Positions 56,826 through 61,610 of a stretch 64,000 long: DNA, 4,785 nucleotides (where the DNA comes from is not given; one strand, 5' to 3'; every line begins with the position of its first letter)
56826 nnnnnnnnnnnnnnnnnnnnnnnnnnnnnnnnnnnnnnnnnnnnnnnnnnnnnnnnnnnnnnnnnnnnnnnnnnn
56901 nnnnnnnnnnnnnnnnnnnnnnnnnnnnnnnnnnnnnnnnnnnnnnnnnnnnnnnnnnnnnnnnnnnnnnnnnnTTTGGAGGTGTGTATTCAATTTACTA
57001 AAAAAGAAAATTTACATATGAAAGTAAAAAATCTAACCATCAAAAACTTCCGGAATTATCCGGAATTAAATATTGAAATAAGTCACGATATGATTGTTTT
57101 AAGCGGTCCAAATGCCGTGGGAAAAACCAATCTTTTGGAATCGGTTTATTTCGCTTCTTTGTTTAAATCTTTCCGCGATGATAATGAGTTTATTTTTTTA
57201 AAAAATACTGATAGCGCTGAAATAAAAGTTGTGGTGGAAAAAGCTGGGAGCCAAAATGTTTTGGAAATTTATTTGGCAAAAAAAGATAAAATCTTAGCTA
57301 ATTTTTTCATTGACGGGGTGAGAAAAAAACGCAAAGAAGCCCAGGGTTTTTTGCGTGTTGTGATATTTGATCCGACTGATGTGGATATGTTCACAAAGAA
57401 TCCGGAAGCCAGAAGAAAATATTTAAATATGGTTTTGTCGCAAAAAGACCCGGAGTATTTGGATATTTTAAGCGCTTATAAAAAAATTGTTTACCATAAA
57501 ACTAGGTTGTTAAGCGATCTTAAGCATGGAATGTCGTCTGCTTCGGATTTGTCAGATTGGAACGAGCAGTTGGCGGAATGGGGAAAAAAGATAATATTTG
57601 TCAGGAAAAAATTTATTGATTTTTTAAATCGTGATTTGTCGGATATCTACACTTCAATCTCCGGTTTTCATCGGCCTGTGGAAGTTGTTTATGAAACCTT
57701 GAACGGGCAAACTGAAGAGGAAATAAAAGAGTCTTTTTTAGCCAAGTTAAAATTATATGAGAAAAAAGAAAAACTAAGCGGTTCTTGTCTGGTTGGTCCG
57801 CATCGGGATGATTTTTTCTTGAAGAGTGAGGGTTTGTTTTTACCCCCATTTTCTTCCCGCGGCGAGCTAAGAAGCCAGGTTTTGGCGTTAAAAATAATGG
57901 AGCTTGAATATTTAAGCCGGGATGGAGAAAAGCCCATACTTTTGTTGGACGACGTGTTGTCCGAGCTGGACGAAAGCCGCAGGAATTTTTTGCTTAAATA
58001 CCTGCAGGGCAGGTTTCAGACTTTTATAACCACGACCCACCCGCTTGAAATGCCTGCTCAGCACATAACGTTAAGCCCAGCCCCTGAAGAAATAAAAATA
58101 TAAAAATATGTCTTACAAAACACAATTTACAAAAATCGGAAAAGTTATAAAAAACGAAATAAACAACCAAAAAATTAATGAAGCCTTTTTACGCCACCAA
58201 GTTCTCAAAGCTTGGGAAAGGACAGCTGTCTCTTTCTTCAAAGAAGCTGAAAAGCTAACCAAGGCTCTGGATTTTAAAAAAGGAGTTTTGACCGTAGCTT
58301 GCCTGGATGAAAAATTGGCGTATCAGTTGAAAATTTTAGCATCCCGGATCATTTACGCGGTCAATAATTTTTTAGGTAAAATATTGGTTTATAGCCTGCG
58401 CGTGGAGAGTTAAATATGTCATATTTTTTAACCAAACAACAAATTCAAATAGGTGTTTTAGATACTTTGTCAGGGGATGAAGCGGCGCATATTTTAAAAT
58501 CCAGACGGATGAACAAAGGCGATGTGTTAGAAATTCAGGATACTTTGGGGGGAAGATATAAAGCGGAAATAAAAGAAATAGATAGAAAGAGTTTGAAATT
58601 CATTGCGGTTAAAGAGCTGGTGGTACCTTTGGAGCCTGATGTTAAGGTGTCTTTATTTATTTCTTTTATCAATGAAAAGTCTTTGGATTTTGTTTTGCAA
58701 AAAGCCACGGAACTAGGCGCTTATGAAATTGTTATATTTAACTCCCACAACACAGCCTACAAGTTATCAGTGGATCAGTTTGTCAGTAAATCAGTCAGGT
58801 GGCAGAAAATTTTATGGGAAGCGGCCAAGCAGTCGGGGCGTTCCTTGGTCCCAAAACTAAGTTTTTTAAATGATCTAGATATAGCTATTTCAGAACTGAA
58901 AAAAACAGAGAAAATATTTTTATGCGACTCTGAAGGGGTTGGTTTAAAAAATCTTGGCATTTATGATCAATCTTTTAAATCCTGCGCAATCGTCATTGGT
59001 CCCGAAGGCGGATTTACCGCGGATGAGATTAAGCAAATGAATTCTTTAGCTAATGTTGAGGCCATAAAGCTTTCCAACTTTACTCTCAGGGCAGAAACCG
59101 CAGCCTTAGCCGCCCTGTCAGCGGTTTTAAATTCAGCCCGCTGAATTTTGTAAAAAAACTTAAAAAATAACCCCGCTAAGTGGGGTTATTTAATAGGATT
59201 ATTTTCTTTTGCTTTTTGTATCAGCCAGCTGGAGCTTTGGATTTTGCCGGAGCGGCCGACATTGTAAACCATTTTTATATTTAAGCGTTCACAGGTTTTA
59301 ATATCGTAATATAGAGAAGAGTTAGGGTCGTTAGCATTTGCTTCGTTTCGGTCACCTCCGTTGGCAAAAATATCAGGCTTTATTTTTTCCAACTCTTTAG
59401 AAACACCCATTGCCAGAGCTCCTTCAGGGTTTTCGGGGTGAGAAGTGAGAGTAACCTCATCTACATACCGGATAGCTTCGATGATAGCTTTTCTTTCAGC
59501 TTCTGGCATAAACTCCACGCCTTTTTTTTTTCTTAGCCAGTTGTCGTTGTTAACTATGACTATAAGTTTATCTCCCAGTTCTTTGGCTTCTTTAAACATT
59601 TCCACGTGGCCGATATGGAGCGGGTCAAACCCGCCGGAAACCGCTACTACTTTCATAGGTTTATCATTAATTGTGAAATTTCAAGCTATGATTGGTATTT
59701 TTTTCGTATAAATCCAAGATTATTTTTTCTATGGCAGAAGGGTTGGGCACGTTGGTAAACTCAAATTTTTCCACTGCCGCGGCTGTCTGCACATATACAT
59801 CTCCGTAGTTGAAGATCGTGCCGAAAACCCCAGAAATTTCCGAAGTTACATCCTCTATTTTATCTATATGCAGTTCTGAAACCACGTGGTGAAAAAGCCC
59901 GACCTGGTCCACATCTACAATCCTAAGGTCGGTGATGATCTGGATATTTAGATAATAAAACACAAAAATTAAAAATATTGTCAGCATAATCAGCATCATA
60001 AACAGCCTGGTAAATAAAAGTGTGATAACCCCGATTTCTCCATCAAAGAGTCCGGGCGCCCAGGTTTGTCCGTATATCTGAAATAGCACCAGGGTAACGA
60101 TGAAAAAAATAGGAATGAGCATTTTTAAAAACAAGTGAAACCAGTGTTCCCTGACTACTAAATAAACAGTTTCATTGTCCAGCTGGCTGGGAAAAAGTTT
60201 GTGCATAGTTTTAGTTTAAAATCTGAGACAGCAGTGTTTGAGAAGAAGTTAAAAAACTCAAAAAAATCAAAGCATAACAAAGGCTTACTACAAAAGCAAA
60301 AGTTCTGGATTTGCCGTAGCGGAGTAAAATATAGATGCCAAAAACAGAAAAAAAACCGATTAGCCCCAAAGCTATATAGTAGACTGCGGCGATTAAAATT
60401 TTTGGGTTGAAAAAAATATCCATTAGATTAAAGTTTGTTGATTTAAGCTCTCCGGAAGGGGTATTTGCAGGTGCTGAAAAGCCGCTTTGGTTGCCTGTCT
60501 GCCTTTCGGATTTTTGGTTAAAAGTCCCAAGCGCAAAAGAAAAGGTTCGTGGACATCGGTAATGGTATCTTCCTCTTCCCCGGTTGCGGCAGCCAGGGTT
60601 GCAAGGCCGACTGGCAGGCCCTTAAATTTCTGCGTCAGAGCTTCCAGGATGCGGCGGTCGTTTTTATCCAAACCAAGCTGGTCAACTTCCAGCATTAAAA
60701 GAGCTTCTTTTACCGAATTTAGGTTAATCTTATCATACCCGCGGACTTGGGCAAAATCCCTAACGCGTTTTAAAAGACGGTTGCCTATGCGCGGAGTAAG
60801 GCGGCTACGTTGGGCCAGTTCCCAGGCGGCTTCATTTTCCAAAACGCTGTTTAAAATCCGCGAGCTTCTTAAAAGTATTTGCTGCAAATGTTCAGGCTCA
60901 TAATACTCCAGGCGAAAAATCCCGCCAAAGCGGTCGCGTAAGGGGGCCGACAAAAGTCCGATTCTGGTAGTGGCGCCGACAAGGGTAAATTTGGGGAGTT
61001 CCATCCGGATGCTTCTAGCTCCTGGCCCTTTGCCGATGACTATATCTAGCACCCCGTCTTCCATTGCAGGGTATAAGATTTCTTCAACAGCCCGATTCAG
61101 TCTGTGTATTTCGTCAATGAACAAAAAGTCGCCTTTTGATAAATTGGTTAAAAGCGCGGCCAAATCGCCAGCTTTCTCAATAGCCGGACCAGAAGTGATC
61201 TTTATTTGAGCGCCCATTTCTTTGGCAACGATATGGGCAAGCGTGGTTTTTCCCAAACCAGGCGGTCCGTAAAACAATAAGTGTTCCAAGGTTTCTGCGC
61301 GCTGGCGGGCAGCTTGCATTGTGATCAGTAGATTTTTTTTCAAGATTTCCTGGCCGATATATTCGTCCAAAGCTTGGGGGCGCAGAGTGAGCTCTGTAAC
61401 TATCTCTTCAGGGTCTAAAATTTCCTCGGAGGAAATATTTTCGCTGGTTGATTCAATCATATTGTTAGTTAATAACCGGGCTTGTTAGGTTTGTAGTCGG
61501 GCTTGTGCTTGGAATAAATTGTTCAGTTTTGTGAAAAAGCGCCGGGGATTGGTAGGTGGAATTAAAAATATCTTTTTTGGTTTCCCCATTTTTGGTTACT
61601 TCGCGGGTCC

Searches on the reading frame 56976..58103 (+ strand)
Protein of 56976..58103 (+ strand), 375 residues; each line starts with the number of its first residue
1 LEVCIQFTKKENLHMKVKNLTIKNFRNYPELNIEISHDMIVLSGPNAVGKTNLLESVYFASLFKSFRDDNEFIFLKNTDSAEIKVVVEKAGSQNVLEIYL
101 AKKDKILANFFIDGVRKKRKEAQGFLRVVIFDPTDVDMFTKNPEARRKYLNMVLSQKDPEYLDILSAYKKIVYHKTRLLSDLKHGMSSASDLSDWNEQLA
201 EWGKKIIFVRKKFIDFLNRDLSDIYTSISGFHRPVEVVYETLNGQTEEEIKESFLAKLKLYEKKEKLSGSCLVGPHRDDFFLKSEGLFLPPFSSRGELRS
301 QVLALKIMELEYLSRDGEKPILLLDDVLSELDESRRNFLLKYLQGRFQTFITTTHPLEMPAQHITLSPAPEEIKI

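Call 65: search_protein_families(library=pfam, proteins=[window:56976-58103:+], max_evalue=0.0001)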
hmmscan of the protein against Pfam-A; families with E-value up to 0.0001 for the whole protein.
window:56976-58103:+ (375 aa): 4 families
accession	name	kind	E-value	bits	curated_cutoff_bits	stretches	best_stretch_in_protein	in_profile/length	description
PF02463.25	SMC_N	-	5.2e-18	65.7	40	1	17-355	2-198/220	RecF/RecN/SMC N terminal domain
PF13175.12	AAA_15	-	1e-09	39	32.1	1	15-139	1-92/374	AAA ATPase domain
PF13476.12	AAA_23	-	1e-07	33.3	27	1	20-120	2-95/201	AAA domain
PF01637.24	ATPase_2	-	9.9e-05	22.7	33.2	0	38-111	21-78/225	ATPase domain predominantly from Archaea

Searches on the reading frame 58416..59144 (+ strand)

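Call 65: search_protein_families(library=pfam, proteins=[window:58416-59144:+], max_evalue=0.0001)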
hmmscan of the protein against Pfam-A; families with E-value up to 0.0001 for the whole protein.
window:58416-59144:+ (242 aa): 2 families
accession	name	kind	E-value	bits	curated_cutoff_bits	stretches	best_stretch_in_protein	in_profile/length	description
PF04452.19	Methyltrans_RNA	-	2.7e-39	134.8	23.9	1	75-237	4-164/165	RNA methyltransferase domain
PF20260.4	PUA_4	-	1.2e-10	41.8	23.9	1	18-63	1-46/48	RNA methyltransferase PUA domain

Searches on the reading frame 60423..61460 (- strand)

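Call 65: search_protein_families(library=pfam, proteins=[window:60423-61460:-], max_evalue=0.0001)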
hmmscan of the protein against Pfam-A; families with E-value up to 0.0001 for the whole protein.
window:60423-61460:- (345 aa): 6 families
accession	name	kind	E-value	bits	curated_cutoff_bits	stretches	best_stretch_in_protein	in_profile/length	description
PF05496.18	RuvB_N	-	1.3e-77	259.5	27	1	26-184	1-159/159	Holliday junction DNA helicase RuvB P-loop domain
PF17864.7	AAA_lid_4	-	2.1e-26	91.9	27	1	187-260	1-74/74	RuvB AAA lid domain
PF05491.19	RuvB_C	-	4.5e-23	81.4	24.7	1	262-332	2-72/72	RuvB C-terminal winged helix domain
PF00004.35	AAA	-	5.8e-22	79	21.2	1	61-185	1-130/131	ATPase family associated with various cellular activities (AAA)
PF07728.20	AAA_5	-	2.7e-09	37.6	22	1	60-178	1-139/139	AAA domain (dynein-related subfamily)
PF01078.27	Mg_chelatase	-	8e-05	22.6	20.3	0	57-79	21-43/207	Magnesium chelatase, subunit ChlI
